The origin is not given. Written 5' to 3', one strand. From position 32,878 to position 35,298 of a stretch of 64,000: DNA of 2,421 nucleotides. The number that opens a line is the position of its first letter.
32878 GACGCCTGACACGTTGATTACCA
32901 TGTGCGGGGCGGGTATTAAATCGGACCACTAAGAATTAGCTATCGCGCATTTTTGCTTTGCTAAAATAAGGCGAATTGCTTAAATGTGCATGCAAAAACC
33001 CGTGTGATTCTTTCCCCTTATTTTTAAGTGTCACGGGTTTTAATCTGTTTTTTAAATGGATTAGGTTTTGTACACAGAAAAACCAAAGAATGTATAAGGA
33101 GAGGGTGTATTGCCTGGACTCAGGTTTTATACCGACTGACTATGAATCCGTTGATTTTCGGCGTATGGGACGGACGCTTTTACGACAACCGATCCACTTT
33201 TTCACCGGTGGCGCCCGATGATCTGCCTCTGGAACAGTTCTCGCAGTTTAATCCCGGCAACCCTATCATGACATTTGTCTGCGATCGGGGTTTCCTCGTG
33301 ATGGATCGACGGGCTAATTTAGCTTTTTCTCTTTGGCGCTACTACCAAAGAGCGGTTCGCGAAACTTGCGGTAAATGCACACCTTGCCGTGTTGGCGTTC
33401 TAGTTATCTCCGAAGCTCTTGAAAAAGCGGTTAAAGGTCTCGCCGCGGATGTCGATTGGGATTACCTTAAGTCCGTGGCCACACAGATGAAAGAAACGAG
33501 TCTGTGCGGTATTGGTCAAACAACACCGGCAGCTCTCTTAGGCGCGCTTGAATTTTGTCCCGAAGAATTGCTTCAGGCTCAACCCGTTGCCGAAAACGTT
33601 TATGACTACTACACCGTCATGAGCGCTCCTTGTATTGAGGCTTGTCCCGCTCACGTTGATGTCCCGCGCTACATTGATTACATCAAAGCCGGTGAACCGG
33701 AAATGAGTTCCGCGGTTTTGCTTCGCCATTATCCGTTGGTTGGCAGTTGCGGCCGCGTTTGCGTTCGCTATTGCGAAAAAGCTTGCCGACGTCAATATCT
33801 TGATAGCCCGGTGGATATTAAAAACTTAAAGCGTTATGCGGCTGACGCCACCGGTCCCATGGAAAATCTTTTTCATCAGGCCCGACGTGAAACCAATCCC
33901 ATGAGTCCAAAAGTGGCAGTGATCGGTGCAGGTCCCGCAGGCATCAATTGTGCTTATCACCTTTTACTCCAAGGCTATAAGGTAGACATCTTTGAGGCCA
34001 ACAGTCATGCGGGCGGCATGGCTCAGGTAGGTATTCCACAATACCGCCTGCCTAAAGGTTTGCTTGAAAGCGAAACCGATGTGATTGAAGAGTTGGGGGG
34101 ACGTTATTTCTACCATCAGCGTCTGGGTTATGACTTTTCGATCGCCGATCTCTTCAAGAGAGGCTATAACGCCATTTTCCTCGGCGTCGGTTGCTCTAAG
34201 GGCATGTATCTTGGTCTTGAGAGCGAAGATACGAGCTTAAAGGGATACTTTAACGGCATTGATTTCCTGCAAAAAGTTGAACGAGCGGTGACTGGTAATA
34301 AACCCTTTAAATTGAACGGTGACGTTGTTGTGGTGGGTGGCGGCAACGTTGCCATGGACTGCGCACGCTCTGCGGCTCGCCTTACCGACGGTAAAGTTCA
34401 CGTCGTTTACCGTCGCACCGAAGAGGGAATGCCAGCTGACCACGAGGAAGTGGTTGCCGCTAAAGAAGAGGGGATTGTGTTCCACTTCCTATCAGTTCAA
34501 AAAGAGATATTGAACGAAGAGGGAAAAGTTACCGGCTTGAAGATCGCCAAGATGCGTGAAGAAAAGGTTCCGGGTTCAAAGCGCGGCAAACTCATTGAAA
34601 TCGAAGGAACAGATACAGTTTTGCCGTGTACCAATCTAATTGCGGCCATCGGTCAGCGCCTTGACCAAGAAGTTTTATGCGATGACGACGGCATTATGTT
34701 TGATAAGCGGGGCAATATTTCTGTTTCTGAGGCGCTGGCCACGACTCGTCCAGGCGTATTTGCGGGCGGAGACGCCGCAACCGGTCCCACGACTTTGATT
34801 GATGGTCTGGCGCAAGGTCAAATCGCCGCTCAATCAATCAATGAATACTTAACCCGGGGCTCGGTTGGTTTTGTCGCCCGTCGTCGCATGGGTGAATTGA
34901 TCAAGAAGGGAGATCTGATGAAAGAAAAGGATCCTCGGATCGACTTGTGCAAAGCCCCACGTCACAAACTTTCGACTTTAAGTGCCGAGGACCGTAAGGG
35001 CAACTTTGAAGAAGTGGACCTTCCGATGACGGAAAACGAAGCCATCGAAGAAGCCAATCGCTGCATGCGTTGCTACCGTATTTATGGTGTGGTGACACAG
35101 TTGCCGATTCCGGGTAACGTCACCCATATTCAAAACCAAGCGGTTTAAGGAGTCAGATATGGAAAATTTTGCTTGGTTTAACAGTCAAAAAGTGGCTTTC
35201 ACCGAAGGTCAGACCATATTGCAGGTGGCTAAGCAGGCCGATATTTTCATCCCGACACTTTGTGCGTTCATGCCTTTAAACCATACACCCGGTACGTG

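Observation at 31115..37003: Possible five-gene unit: YheO-type regulator, ThrC-like PLP enzyme, GltD-like oxidoreductase with NuoF fragment, [FeFe]-hydrogenase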

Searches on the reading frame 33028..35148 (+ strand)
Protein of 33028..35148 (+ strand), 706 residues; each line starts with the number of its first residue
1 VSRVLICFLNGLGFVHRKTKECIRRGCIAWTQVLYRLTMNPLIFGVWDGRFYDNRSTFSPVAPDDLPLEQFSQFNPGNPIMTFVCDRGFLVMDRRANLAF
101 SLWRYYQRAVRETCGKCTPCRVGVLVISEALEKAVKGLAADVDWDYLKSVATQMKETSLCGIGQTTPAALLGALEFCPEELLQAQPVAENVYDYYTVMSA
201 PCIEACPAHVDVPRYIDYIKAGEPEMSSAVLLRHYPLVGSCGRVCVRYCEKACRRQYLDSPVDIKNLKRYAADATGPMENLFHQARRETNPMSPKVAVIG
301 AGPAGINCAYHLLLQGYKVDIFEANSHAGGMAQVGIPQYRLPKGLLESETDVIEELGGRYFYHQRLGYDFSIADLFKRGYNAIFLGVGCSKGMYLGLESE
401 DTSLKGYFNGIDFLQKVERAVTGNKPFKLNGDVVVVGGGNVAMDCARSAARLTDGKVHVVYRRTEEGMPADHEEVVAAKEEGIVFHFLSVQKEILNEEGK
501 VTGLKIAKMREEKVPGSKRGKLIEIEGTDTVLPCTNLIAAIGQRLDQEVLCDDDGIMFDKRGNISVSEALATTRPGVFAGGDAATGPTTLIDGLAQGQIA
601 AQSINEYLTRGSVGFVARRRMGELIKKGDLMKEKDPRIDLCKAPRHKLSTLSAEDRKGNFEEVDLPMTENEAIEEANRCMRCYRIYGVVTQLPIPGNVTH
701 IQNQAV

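Call 3: search_protein_families(library=pfam, proteins=[window:33028-35148:+], max_evalue=0.01)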
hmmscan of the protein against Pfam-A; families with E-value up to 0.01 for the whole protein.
window:33028-35148:+ (706 aa): 15 families
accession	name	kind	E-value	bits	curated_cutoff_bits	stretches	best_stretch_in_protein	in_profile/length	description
PF07992.20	Pyr_redox_2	-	1.3e-29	103.9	26.1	1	295-597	2-291/291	Pyridine nucleotide-disulphide oxidoreductase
PF14691.11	Fer4_20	-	1.9e-24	86.1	25.8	2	199-275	29-108/113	Dihydroprymidine dehydrogenase domain II, 4Fe-4S cluster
PF10589.14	NADH_4Fe-4S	-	2.9e-19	69.2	23.5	1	103-182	4-83/85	NADH-ubiquinone oxidoreductase-F iron-sulfur binding region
PF13738.12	Pyr_redox_3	-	2.7e-09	37.2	30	1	409-581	144-305/305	Pyridine nucleotide-disulphide oxidoreductase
PF13450.12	NAD_binding_8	-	5.3e-09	36.7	21.9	1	298-333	1-36/68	NAD(P)-binding Rossmann-like domain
PF00070.33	Pyr_redox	-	7.1e-09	36.5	22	1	433-506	2-79/82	Pyridine nucleotide-disulphide oxidoreductase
PF01266.30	DAO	-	5.8e-08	33.1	27.9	1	295-330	1-37/353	FAD dependent oxidoreductase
PF01946.23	Thi4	-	3.2e-07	30.3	26.2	1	294-335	18-60/235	Thi4 family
PF12831.13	FAD_oxidored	-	6.3e-06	26.2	27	1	296-333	2-39/416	FAD dependent oxidoreductase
PF03486.20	HI0933_like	-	6.7e-05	22.9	50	1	295-329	2-36/244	HI0933-like protein Rossmann domain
PF00890.30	FAD_binding_2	-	0.0011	18.7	20.4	0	296-330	2-36/414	FAD binding domain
PF01134.28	GIDA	-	0.0018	17.8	22.1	0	295-327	1-33/391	Glucose inhibited division protein A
PF13241.12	NAD_binding_7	-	0.0019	19.2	22.1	0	432-479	9-51/104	Putative NAD(P)-binding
PF01262.27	AlaDh_PNT_C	-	0.0019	18.1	23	0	295-327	30-62/214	Alanine dehydrogenase/PNT, C-terminal domain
PF01593.30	Amino_oxidase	-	0.0041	16.9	19.8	0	304-330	2-28/443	Flavin containing amine oxidoreductase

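Call 4: search_protein_families(library=ncbifam, proteins=[window:33028-35148:+], max_evalue=0.001)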
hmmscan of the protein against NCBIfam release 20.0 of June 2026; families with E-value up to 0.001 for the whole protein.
window:33028-35148:+ (706 aa): 60 families (the best 25 are shown)
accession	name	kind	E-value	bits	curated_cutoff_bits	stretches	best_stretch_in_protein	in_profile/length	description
NF009410.0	PRK12771.1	subfamily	7.5e-120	401.1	516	1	192-682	40-511/566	NAD(P)-binding protein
NF009454.0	PRK12814.1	equivalog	2.1e-105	353.6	916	1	199-682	101-572/657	putative NADPH-dependent glutamate synthase small subunit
NF009414.0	PRK12778.1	equivalog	5.5e-93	312.6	1103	2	199-609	336-750/752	bifunctional dihydroorotate dehydrogenase B NAD binding subunit/NADPH-dependent glutamate synthase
TIGR01316.1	gltA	equivalog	2.2e-92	310.2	471.75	1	199-608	35-449/449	NADPH-dependent glutamate synthase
NF010590.0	PRK13984.1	equivalog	4e-84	282.9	946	1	199-610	195-608/611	putative oxidoreductase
TIGR01318.1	gltD_gamma_fam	subfamily_domain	3.4e-77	260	482.95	1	200-608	48-465/467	glutamate synthase, small subunit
TIGR03315.1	Se_ygfK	equivalog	1.8e-75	254.1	835.3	1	197-686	442-890/1012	putative selenate reductase subunit YgfK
NF009408.0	PRK12769.1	equivalog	3.5e-74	250.1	1003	1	202-611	236-654/659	formate-dependent uric acid utilization protein AegA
NF009413.0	PRK12775.1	equivalog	7.1e-71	239.3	1895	1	200-612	339-758/1006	putative trifunctional 2-polyprenylphenol hydroxylase/glutamate synthase subunit beta/ferritin domain-containing protein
NF009451.0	PRK12809.1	equivalog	1.7e-65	221.5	1154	1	194-604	211-630/639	formate-dependent uric acid utilization protein YgfT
NF009415.0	PRK12779.1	equivalog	7.1e-52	176.4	1519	1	205-606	213-624/944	putative bifunctional glutamate synthase subunit beta/2-polyprenylphenol hydroxylase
NF009409.0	PRK12770.1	subfamily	7.9e-52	176.5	343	1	284-610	9-352/360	putative glutamate synthase subunit beta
TIGR01317.1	GOGAT_sm_gam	subfamily_domain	5.8e-46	157.4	447.7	1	205-610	57-480/485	glutamate synthase small subunit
NF045663.1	diclust_near_Sec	equivalog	1.2e-35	122.9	530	2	200-425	18-228/759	pyridine nucleotide-disulfide oxidoreductase/dicluster-binding protein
TIGR01292.1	TRX_reduct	equivalog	1.3e-16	60.3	343.45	1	429-608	140-300/300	thioredoxin-disulfide reductase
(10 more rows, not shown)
